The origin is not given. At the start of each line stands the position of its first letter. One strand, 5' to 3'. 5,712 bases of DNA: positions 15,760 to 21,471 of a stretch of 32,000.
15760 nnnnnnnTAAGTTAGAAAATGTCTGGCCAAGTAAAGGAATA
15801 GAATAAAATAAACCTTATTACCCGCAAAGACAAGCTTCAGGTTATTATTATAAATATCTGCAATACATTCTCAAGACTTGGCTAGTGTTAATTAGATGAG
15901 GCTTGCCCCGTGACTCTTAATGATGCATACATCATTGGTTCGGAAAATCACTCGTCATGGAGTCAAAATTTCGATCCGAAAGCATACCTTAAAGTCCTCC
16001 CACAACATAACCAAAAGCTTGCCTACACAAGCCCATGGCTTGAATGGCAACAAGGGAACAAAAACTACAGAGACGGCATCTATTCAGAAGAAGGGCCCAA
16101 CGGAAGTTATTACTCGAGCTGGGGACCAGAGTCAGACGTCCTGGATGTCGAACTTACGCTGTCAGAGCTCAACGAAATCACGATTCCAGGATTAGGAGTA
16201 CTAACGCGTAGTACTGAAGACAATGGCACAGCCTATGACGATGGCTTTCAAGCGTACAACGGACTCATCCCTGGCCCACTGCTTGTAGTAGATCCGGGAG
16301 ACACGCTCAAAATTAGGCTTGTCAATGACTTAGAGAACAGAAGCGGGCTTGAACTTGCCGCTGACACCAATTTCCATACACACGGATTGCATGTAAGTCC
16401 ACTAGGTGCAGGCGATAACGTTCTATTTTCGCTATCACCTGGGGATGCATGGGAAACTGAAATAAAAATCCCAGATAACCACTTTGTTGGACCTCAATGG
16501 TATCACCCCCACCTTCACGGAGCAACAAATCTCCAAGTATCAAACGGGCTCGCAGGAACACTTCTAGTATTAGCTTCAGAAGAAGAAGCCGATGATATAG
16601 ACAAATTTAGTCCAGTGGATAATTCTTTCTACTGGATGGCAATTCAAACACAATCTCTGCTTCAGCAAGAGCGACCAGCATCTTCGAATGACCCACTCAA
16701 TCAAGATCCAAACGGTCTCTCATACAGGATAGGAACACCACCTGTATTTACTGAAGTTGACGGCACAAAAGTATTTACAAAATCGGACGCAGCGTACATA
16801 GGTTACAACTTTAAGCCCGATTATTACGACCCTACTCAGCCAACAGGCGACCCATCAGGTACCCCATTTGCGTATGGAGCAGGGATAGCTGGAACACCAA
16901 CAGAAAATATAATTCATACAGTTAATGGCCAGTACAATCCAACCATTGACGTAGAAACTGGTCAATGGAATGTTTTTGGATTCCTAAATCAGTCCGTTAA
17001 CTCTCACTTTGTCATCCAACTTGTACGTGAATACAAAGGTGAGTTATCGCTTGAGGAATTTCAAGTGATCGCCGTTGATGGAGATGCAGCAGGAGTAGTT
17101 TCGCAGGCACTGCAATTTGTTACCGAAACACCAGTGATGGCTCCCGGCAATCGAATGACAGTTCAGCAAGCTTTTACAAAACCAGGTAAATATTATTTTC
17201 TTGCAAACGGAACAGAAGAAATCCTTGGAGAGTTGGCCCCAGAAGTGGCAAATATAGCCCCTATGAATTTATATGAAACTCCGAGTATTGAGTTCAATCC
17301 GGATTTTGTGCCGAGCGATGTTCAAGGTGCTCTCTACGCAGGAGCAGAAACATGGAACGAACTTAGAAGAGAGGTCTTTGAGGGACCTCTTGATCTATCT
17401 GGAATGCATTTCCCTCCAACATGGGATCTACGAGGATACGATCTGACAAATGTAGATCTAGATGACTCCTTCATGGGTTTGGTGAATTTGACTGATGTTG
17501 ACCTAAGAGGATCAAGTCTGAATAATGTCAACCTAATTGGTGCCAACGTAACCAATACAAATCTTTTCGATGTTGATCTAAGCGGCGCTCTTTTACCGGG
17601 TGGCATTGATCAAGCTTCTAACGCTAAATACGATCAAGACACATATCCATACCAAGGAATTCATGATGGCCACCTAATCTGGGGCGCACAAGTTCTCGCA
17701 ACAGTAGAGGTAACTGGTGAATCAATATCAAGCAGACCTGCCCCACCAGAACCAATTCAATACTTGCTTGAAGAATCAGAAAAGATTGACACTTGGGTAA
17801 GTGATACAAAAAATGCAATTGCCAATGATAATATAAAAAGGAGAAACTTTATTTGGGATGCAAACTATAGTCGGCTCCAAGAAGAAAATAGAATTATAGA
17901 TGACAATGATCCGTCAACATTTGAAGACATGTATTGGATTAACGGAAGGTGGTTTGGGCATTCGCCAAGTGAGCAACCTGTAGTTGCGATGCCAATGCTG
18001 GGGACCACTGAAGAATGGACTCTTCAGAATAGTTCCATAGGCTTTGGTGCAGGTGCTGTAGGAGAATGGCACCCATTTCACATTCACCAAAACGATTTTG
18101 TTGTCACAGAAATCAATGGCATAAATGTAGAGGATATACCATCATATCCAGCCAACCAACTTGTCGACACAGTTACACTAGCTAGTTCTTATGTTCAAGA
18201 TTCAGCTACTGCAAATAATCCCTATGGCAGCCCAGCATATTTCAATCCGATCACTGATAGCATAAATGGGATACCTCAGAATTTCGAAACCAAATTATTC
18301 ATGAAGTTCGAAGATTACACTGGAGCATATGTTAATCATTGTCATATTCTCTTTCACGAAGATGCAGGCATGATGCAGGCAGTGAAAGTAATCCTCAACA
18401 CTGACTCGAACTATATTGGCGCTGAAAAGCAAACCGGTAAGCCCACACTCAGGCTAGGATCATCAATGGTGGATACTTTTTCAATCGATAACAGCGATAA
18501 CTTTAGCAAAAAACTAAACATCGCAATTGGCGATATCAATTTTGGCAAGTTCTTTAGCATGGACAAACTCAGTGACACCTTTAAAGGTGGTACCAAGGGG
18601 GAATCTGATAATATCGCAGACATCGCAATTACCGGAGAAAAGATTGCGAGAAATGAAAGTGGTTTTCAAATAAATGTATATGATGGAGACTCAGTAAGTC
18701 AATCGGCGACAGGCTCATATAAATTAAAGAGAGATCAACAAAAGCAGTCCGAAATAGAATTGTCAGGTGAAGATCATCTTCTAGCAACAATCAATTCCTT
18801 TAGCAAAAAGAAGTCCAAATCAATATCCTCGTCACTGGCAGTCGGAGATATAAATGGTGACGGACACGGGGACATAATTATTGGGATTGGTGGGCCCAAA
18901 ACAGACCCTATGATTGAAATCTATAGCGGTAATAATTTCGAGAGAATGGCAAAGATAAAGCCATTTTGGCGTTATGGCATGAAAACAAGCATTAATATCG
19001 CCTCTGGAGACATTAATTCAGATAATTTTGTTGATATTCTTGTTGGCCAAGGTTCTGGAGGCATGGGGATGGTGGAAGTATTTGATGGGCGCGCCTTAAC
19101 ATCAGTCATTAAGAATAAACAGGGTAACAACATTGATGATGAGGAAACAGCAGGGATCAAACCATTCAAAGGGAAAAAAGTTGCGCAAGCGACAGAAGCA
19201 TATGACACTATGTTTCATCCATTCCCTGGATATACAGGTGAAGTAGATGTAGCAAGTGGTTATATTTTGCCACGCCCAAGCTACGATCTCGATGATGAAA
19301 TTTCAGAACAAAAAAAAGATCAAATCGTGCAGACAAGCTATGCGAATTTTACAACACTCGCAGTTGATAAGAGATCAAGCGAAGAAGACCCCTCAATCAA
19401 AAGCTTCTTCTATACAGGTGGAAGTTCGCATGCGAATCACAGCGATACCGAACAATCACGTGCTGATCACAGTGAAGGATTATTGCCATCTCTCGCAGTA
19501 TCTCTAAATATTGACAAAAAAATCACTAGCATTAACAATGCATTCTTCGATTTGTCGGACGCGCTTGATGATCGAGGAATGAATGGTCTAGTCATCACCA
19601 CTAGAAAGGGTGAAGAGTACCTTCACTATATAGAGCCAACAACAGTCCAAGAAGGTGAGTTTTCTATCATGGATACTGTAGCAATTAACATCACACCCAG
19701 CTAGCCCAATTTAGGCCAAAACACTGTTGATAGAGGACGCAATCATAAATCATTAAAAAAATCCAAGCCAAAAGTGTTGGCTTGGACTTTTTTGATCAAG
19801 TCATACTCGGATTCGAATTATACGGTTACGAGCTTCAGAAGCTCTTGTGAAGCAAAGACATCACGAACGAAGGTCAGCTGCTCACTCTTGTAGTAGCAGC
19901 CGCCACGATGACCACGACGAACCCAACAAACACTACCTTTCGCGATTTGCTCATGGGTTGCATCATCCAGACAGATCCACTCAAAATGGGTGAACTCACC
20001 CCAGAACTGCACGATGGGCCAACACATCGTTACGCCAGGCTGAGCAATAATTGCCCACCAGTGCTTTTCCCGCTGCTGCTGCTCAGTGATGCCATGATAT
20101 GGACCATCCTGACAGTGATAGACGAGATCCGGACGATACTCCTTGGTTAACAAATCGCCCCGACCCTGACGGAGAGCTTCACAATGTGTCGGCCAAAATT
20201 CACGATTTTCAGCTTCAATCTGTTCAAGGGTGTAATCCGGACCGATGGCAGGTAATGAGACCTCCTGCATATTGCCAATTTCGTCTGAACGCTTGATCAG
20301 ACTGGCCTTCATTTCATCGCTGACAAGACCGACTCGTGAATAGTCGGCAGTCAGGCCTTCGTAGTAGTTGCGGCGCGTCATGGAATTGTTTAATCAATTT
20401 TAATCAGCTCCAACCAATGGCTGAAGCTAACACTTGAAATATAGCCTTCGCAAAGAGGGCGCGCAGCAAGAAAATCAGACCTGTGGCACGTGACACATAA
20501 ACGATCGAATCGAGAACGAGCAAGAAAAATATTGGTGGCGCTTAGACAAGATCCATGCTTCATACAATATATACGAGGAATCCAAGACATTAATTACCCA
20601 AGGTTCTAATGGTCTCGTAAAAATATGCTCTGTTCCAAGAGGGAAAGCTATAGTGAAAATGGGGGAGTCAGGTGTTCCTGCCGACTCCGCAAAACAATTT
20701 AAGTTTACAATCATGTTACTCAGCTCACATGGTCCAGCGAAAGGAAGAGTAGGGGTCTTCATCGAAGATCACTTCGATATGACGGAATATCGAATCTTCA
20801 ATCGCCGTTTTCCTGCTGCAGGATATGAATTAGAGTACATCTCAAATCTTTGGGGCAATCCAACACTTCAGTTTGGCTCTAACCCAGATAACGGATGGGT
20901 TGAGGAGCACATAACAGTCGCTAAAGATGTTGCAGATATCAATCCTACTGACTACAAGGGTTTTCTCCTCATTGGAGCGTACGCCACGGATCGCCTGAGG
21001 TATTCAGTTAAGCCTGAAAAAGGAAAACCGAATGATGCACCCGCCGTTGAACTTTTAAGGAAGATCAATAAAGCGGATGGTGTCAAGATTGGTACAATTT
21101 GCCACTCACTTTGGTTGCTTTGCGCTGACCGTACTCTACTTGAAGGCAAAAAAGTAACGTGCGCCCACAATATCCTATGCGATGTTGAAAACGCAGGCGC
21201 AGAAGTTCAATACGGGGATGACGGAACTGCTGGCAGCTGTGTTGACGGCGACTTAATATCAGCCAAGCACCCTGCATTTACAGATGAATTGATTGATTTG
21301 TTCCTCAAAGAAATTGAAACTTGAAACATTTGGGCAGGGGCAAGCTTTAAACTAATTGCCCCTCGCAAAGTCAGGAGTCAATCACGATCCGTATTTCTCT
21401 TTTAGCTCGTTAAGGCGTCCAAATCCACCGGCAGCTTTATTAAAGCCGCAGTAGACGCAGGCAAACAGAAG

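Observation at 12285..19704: Tandem pair of giant multicopper-oxidase / FG-GAP fusion genes with no recognisable export signal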

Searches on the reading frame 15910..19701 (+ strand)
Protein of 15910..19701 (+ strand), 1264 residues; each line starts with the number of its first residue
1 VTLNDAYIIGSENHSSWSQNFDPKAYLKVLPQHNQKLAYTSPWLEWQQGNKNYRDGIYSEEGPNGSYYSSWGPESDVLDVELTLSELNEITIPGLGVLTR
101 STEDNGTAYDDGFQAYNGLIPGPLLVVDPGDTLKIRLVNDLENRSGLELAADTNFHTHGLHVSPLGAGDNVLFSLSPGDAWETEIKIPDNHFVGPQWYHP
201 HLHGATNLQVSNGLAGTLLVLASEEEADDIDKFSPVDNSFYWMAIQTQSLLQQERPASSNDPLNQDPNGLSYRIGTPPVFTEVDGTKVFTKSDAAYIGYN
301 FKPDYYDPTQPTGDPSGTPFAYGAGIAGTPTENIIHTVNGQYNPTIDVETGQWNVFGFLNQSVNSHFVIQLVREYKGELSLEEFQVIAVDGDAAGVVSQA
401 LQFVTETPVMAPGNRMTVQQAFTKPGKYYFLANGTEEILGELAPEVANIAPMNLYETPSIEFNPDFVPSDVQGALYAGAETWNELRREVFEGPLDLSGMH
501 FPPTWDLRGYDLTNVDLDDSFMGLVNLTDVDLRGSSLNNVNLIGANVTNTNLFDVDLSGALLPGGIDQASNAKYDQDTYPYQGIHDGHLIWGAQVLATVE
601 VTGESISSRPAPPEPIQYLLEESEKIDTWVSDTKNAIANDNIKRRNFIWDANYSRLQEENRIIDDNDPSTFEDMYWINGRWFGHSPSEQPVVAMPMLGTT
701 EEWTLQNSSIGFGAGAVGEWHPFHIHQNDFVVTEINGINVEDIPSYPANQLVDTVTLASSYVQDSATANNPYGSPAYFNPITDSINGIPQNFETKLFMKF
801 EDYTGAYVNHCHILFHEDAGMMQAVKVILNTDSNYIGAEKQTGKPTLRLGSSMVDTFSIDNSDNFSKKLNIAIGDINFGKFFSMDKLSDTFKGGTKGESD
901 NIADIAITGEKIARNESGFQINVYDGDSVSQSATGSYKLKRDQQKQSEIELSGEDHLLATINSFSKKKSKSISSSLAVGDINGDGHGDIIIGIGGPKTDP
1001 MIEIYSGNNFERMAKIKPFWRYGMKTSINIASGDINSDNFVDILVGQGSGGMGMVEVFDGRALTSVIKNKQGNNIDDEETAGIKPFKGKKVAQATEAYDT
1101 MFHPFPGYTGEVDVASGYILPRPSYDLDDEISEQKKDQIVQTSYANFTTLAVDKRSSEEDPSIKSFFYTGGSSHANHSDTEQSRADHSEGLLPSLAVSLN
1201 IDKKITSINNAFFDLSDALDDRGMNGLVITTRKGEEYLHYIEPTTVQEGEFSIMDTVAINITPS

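Call 3: search_protein_families(library=pfam, proteins=[window:15910-19701:+], max_evalue=1)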
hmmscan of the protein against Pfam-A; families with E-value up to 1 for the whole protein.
window:15910-19701:+ (1264 aa): 8 families
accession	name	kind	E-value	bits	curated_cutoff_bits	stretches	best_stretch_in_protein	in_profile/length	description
PF07731.20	Cu-oxidase_2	-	7.7e-13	48.8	20.4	1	683-827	29-133/137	Multicopper oxidase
PF07732.21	Cu-oxidase_3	-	8.8e-12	45.6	21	1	113-223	17-117/119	Multicopper oxidase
PF01839.29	FG-GAP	-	3.6e-08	33.6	22.1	2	974-993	3-22/37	FG-GAP repeat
PF00805.28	Pentapeptide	-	1.2e-06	28.4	20.2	1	525-559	6-40/40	Pentapeptide repeats (8 copies)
PF13517.12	FG-GAP_3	-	2.3e-06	28.6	26.9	2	980-1045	1-61/61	FG-GAP-like repeat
PF23743.1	Beta-prop_BBS7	-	0.0084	15.9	27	1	964-1046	212-288/299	BBS7 beta-propeller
PF17397.7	TSX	-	0.019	15.6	25.8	1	1119-1181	35-98/145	TSX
PF13599.13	Pentapeptide_4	-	0.2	12.2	38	1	509-558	15-64/78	Pentapeptide repeat region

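Call 4: search_protein_families(library=ncbifam, proteins=[window:15910-19701:+], max_evalue=1)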
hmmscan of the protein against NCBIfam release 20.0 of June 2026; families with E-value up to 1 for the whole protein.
window:15910-19701:+ (1264 aa): 15 families
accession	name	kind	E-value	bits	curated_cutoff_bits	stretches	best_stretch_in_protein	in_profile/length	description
NF008205.1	PRK10965.1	equivalog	1.6e-18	66.9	525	2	115-226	69-169/529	multicopper oxidase CueO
NF045554.1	AmiPhnlOxPhsA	equivalog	2.4e-15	56.1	950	3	718-827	474-570/581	O-aminophenol oxidase PhsA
TIGR01480.1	copper_res_A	subfamily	2.1e-11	43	478.95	2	116-231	69-171/593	copper resistance system multicopper oxidase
TIGR02376.1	Cu_nitrite_red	equivalog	3.4e-08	33.2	296.3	1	113-242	49-166/326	copper-containing nitrite reductase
NF011744.0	PRK15197.1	equivalog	2e-05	23.9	274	1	506-560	155-209/291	SPI-2 type III secretion system effector PipB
NF052603.1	penta_Alr5209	equivalog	0.0001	22.4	125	1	506-564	19-77/113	Alr5209 family pentapeptide repeat protein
TIGR03388.1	ascorbase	equivalog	0.0025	16.6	614.8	1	116-229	25-128/542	L-ascorbate oxidase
NF047416.1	penta_HetL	equivalog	0.0039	16.7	260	1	508-561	31-89/218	heterocyst differentiation pentapeptide repeat protein HetL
TIGR03390.1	ascorbOXfungal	equivalog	0.0045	15.5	445.35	1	116-227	32-134/538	L-ascorbate oxidase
NF000349.1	mfpA_AE000516.2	equivalog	0.015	15.2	360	1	506-561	98-148/183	pentapeptide repeat protein MfpA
NF011771.0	PRK15228.1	exception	0.016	15.1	328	1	1047-1099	86-138/165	SEF14 fimbria major subunit SefA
NF000420.1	penta_rpt_QnrB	exception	0.026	14.5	460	1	495-540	155-199/214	QnrB family quinolone resistance pentapeptide repeat protein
TIGR03389.1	laccase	equivalog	0.055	12.2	558.9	0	116-144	27-55/539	laccase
NF011743.0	PRK15196.1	equivalog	0.088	11.7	354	1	534-566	151-183/350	type III secretion system effector PipB2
NF047539.1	XAC2610_fam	domain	0.12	12.9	35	0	977-1005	2-31/89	XAC2610-related protein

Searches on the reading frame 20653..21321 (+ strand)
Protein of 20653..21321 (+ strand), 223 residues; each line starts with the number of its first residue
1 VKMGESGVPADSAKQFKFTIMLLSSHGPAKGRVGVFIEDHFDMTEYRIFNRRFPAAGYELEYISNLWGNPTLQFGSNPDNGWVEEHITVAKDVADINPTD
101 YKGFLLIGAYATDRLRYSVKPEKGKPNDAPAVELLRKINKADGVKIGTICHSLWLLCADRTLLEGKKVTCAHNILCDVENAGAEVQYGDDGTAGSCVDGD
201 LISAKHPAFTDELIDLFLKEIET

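Call 7: search_protein_families(library=pfam, proteins=[window:20653-21321:+], max_evalue=0.01)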
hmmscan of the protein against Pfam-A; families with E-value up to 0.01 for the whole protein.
window:20653-21321:+ (223 aa): 1 family
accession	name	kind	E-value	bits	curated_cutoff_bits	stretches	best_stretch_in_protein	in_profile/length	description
PF01965.30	DJ-1_PfpI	-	2.1e-12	47.6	26.6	1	32-215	2-160/165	DJ-1/PfpI family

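Call 50: search_protein_families(library=ncbifam, proteins=[window:20653-21321:+], max_evalue=0.1)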
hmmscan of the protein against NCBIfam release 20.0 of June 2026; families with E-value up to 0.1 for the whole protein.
window:20653-21321:+ (223 aa): 2 families
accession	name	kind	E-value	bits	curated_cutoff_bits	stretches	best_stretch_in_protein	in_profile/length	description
TIGR01382.1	PfpI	subfamily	5.4e-17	61.9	139.05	1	35-212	4-159/169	DJ-1/PfpI/YhbO family deglycase/protease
NF040823.1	deglyc_PfpI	equivalog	3e-08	33.7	330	1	92-208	53-152/166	deglycase PfpI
